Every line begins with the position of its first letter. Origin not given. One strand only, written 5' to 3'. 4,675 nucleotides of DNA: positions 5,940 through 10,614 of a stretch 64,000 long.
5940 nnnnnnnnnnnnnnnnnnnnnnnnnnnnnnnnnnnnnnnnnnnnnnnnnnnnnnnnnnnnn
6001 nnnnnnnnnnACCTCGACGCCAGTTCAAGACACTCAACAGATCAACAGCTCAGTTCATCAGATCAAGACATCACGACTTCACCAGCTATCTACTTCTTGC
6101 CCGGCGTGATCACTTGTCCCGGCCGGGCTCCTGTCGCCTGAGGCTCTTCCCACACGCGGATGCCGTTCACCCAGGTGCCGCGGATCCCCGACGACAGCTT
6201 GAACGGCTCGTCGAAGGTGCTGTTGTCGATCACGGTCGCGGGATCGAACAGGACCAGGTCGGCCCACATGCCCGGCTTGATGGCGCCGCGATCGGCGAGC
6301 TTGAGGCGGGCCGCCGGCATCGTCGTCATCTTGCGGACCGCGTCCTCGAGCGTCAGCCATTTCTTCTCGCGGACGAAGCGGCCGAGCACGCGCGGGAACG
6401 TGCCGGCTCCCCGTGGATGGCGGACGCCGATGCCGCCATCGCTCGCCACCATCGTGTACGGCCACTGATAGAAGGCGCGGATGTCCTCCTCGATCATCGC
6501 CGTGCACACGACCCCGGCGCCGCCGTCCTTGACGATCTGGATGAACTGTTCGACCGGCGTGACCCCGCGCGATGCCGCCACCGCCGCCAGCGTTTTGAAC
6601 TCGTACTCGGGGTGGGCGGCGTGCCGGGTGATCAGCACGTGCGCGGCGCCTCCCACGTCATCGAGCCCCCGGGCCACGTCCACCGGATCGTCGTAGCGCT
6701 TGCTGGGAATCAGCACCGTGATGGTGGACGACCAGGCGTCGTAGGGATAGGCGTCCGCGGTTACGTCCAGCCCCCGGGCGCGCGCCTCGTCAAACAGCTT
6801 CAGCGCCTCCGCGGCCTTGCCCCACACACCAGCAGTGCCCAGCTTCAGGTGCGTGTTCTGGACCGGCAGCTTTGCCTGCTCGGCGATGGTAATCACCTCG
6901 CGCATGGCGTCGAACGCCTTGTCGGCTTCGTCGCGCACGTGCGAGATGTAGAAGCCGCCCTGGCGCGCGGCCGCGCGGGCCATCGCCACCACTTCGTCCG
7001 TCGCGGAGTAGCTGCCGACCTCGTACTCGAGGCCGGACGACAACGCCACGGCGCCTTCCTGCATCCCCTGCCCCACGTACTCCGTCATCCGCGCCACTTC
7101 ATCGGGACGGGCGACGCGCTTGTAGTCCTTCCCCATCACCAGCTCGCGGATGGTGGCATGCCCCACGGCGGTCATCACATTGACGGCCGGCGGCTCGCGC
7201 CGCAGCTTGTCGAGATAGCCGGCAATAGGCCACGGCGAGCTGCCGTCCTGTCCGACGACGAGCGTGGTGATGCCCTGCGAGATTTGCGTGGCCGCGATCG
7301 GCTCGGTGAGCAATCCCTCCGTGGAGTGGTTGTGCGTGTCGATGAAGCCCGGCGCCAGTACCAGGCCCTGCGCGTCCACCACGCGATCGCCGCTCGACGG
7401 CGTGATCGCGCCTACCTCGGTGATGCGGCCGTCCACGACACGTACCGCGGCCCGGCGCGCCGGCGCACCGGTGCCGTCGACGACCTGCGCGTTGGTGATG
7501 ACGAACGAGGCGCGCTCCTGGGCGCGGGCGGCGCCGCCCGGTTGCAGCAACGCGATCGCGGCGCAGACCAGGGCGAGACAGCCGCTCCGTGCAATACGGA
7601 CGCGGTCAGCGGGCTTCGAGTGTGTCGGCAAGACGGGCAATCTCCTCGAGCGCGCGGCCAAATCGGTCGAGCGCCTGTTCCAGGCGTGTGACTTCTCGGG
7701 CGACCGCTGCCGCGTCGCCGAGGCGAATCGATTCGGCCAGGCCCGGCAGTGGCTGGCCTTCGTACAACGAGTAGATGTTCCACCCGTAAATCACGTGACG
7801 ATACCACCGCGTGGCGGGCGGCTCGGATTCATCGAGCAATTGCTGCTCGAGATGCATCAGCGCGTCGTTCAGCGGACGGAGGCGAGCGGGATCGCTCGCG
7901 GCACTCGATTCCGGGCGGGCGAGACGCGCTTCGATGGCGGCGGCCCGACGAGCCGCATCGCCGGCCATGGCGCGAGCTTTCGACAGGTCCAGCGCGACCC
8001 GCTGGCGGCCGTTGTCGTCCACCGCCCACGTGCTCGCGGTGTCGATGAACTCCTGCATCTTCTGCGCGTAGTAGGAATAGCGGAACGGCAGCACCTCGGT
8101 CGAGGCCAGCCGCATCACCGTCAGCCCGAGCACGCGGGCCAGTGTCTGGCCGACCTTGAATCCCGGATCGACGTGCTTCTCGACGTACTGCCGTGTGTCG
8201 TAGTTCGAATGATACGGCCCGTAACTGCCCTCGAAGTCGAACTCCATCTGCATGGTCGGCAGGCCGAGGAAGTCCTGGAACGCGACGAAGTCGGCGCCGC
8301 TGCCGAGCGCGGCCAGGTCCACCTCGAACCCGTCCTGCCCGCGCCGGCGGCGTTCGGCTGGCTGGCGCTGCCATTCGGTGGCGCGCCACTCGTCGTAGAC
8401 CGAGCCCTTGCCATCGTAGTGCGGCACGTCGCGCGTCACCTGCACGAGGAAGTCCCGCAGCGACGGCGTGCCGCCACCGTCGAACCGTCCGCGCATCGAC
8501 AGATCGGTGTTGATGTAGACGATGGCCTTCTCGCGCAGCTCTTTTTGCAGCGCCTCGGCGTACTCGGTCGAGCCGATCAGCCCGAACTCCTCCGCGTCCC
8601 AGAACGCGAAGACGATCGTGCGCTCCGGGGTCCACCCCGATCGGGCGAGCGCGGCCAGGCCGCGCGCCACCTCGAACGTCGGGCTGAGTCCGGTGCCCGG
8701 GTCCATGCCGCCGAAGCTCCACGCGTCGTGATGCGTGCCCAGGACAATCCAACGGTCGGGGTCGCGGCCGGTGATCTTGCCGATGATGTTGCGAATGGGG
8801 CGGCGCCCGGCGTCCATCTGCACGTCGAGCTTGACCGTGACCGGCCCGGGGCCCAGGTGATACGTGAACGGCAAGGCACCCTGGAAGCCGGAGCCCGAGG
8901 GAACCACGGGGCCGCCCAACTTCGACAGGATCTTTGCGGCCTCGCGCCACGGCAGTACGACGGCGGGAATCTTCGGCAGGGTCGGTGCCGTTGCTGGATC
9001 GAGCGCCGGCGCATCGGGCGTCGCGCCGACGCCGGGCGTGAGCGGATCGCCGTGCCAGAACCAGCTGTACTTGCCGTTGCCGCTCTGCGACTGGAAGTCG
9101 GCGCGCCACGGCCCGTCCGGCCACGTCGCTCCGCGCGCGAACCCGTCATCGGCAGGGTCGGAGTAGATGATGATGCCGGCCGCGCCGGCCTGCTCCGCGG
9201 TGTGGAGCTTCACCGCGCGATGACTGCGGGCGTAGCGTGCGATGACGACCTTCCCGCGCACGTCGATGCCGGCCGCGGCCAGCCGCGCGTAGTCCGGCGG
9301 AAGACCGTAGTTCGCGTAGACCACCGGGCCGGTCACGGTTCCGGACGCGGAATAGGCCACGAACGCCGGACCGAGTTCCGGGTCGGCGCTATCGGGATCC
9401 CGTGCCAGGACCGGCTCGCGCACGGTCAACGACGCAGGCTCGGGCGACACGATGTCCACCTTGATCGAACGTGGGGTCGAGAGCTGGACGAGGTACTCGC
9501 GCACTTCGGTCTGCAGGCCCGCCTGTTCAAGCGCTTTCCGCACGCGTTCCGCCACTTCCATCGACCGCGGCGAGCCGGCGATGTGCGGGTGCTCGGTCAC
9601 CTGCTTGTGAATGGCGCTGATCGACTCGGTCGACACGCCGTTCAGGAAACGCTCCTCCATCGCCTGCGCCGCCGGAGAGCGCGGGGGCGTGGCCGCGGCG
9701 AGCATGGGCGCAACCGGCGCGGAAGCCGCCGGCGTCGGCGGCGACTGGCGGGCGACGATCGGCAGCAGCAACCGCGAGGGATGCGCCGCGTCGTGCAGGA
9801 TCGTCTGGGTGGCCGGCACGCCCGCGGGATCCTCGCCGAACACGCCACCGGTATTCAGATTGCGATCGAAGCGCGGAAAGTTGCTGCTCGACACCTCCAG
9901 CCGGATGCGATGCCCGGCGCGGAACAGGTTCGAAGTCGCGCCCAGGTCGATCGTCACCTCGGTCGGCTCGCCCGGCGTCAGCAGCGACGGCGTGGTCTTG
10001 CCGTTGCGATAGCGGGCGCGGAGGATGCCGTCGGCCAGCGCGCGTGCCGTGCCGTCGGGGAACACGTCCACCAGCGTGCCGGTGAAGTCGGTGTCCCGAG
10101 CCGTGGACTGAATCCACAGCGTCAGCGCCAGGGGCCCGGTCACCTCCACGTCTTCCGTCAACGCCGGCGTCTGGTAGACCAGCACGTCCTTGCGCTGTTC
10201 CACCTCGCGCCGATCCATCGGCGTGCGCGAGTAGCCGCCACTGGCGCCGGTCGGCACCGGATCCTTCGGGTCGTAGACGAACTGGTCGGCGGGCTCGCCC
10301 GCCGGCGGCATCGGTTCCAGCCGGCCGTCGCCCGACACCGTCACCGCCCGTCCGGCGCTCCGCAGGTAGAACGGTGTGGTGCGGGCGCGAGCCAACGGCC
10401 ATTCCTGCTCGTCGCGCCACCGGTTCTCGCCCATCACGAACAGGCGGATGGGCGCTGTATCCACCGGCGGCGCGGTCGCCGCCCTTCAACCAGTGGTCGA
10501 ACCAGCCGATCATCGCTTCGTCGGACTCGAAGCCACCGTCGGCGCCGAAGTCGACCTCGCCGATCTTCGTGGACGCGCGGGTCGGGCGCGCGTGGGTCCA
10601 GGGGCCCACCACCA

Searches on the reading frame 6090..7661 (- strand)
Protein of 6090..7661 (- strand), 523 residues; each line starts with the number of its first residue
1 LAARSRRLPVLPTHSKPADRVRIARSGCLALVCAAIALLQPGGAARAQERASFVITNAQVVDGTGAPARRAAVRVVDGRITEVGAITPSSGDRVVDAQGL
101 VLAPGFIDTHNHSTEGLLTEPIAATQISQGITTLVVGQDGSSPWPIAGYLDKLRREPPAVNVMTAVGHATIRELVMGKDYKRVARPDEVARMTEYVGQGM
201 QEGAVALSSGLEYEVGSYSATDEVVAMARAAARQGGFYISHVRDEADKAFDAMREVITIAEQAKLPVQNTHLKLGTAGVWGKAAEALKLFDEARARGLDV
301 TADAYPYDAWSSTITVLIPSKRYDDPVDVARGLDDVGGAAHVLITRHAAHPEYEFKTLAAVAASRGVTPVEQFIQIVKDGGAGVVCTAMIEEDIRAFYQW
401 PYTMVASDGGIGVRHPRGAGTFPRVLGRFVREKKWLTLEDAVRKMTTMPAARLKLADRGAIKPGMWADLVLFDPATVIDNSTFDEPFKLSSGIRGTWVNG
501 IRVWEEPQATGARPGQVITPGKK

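Call 81: search_protein_families(library=pfam, proteins=[window:6090-7661:-], max_evalue=0.00001)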
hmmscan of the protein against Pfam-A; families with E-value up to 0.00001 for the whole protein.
window:6090-7661:- (523 aa): 2 families
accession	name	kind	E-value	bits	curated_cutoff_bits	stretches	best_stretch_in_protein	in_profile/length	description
PF07969.17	Amidohydro_3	-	5.3e-28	99.2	29.7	1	93-501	1-469/472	Amidohydrolase family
PF01979.26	Amidohydro_1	-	3.2e-11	43.5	25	1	102-500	2-342/345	Amidohydrolase family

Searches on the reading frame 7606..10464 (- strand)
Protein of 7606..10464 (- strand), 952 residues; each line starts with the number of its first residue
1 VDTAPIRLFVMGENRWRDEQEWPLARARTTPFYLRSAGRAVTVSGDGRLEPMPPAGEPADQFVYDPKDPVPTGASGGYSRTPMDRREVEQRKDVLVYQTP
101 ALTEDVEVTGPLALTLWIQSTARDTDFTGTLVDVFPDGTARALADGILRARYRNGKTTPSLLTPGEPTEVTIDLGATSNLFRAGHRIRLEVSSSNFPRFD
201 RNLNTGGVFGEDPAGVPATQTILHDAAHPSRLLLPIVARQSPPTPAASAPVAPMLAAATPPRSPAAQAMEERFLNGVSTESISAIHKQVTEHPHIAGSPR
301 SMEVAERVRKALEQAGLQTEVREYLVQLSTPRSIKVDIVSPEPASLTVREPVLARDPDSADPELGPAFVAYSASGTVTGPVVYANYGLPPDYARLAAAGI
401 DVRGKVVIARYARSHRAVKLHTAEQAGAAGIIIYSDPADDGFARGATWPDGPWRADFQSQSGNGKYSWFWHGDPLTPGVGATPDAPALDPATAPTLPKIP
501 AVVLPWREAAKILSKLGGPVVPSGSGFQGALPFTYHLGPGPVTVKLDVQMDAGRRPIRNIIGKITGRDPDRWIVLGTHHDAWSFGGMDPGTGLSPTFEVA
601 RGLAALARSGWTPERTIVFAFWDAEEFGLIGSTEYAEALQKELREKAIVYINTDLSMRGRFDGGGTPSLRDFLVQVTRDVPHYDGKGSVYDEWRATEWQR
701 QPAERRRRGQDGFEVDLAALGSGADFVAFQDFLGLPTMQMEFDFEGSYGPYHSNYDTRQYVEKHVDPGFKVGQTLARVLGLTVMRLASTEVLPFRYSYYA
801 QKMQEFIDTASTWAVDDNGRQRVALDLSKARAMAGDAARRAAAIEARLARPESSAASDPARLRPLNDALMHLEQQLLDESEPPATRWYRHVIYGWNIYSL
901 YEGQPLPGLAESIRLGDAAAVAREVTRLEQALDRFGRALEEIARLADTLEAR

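Call 81: search_protein_families(library=pfam, proteins=[window:7606-10464:-], max_evalue=0.00001)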
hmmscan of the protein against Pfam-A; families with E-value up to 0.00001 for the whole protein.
window:7606-10464:- (952 aa): 4 families
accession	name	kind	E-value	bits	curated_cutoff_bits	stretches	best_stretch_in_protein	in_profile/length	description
PF08530.16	PepX_C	-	1.9e-48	165.7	22.5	1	2-232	5-216/217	X-Pro dipeptidyl-peptidase C-terminal non-catalytic domain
PF04389.22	Peptidase_M28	-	2.1e-21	77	21.3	1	559-763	1-179/193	Peptidase family M28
PF04253.20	TFR_dimer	-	4.8e-16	59.3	27.1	1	827-939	6-120/121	Transferrin receptor-like dimerisation domain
PF02225.27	PA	-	5.6e-10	39.6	23.9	1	377-441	1-63/95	PA domain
